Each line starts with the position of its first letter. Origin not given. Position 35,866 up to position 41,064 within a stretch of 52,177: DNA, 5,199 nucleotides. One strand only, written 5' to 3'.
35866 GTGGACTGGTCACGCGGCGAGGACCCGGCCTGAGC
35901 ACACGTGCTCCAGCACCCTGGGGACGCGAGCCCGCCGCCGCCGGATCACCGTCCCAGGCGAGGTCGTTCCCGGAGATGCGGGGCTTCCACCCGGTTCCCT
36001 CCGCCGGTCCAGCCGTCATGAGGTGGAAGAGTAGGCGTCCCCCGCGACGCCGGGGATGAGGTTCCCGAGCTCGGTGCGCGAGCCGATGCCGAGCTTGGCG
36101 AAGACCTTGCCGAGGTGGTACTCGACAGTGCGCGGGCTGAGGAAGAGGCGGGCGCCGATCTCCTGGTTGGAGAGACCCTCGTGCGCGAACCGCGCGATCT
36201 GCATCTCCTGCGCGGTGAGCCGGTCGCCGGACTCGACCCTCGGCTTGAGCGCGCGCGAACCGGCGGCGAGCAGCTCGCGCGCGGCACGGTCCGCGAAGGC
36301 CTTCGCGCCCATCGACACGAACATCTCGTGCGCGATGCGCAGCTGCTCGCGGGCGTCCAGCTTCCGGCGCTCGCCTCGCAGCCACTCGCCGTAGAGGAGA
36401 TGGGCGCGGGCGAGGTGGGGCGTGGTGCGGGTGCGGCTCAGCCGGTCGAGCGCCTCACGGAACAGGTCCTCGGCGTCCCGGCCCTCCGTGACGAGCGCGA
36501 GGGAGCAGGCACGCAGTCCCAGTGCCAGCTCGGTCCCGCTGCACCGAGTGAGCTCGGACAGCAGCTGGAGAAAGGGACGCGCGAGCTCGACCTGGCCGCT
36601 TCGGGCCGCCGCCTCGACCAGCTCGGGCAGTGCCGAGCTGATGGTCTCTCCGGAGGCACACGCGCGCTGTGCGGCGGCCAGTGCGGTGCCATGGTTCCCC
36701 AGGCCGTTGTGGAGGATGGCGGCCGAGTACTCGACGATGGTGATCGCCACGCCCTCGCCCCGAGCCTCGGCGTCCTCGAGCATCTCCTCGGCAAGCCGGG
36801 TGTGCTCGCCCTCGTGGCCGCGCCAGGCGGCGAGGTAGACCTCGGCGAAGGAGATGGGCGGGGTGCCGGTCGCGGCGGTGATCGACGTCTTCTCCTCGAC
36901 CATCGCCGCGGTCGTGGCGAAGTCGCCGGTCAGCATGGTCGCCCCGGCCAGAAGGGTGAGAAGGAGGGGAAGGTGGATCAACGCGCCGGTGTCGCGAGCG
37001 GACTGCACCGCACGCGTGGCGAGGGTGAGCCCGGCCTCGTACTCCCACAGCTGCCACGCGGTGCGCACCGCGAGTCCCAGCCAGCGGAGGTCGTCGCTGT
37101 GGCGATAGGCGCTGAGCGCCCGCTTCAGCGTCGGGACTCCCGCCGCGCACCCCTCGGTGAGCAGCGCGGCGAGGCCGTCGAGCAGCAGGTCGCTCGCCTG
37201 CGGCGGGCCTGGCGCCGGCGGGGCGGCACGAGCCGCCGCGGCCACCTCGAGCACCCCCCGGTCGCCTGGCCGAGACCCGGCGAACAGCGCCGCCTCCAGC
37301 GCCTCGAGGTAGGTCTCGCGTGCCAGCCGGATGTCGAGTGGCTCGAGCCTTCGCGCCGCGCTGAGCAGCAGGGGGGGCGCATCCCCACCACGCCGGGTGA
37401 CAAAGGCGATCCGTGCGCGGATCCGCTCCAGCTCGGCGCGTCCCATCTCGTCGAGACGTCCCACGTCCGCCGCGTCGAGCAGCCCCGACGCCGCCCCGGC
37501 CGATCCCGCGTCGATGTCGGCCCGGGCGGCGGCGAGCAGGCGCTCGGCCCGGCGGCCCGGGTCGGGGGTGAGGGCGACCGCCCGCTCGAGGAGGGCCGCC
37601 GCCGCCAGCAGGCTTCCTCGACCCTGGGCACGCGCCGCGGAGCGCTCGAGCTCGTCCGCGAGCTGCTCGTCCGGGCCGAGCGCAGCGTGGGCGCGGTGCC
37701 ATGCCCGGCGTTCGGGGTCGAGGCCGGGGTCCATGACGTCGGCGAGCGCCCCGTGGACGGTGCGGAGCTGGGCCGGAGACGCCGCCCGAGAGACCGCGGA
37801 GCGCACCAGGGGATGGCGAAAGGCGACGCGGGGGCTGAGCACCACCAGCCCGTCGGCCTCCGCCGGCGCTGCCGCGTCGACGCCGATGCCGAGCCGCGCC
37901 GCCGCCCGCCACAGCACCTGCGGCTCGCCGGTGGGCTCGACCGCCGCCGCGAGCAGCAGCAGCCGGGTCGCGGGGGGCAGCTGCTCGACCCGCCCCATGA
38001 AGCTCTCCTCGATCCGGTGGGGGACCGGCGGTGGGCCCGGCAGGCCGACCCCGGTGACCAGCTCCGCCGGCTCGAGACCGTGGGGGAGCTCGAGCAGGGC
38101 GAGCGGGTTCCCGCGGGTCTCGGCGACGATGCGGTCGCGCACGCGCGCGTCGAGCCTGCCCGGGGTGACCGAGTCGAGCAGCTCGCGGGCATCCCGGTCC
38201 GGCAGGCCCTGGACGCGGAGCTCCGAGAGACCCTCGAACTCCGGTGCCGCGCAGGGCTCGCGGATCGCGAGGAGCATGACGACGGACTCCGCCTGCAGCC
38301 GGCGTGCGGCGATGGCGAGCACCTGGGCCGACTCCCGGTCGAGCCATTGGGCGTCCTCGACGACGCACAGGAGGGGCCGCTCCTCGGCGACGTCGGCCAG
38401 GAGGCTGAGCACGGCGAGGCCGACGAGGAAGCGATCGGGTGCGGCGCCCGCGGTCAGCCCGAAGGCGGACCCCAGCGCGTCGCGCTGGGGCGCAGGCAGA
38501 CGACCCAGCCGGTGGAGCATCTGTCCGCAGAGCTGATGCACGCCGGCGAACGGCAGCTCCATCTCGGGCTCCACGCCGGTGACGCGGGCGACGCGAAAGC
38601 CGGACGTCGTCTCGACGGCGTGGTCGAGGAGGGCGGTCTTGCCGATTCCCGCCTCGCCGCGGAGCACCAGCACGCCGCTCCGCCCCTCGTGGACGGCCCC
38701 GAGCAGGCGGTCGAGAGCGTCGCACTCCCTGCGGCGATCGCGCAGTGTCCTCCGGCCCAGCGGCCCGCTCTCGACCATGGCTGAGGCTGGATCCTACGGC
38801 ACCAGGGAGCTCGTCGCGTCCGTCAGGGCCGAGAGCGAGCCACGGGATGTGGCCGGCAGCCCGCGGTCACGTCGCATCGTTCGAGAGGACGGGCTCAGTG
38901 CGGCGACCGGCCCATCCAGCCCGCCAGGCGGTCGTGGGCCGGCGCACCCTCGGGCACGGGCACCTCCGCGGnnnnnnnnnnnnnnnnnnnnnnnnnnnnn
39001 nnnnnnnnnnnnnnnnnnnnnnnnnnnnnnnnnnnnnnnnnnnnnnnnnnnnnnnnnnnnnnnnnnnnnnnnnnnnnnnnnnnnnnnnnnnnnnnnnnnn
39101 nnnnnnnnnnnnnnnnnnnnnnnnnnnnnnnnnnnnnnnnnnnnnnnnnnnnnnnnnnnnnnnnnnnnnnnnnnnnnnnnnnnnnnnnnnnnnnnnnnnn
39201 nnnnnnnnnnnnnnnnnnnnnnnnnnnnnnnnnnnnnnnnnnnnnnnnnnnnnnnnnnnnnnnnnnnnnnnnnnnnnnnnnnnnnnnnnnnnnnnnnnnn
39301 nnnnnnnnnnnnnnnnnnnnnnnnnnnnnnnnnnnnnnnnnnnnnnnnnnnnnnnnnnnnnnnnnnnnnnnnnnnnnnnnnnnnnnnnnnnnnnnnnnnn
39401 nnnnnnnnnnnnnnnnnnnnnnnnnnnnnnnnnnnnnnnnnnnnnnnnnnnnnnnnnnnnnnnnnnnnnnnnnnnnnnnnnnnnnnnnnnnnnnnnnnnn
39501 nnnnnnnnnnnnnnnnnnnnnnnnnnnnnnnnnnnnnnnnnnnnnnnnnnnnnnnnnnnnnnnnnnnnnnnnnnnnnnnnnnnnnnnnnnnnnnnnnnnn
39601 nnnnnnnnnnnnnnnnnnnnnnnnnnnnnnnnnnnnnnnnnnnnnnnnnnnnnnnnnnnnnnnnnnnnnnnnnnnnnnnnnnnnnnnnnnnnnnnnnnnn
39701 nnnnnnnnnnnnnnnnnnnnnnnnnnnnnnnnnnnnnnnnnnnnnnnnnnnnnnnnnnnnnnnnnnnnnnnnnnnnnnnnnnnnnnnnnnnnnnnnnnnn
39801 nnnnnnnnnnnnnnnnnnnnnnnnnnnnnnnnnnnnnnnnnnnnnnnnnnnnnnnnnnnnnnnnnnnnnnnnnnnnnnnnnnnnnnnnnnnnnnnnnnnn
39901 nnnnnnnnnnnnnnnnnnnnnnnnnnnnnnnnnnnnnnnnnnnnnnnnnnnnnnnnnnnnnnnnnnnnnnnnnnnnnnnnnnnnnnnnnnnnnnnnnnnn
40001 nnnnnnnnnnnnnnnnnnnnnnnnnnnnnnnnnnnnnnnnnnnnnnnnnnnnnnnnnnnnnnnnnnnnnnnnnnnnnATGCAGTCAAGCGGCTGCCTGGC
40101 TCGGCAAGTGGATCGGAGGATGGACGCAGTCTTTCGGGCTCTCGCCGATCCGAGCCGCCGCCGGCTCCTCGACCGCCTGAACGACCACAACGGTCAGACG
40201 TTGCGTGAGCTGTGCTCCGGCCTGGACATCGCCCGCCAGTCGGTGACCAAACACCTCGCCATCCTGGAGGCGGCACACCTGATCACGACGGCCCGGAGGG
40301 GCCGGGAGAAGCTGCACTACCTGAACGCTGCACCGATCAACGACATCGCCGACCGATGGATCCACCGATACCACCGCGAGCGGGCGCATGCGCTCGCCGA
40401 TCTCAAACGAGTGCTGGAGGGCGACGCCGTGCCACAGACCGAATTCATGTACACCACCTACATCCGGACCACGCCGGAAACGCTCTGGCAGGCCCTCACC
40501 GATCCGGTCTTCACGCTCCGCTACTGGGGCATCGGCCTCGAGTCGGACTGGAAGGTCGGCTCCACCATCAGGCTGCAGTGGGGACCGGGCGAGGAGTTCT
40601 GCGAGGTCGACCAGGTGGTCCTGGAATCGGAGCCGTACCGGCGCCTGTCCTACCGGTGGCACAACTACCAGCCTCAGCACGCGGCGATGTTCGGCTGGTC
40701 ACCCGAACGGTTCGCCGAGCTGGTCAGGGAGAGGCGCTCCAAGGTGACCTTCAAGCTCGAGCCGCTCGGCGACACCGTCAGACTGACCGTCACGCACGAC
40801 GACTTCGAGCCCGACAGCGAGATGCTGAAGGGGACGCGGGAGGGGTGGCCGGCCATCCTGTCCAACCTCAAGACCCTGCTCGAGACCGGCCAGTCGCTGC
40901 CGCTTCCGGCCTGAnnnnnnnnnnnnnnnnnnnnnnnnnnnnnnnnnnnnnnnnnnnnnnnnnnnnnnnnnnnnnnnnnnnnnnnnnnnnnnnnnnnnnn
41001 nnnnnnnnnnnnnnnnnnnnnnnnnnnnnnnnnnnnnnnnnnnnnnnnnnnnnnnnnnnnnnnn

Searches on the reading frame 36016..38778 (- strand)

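Call 41: search_protein_families(library=pfam, proteins=[window:36016-38778:-], max_evalue=0.00001)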
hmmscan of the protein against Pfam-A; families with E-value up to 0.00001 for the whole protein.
window:36016-38778:- (920 aa): 2 families
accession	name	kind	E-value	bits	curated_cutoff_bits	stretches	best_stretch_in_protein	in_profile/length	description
PF13191.12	AAA_16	-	2.3e-16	61.2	32.6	1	15-167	5-165/167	AAA ATPase domain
PF00196.25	GerE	-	4.4e-15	55.5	23.5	1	853-904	2-53/57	Bacterial regulatory proteins, luxR family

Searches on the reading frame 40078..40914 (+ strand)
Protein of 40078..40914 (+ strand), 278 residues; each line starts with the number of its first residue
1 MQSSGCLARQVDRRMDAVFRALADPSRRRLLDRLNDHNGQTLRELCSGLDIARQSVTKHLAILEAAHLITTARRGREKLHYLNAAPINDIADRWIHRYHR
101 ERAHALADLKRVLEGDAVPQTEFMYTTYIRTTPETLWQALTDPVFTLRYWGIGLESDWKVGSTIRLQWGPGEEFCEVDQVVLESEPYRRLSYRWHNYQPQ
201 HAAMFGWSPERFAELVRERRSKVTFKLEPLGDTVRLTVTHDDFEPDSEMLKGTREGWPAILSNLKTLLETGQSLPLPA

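Call 41: search_protein_families(library=pfam, proteins=[window:40078-40914:+], max_evalue=0.00001)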
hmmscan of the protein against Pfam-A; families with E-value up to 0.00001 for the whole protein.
window:40078-40914:+ (278 aa): 2 families
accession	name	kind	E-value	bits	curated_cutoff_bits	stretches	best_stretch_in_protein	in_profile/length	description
PF08327.17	AHSA1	-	2.8e-22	79.7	22.1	1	131-269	2-125/125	Activator of Hsp90 ATPase homolog 1-like protein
PF12840.13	HTH_20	-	7.5e-11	42.3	27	1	22-70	1-49/51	Helix-turn-helix domain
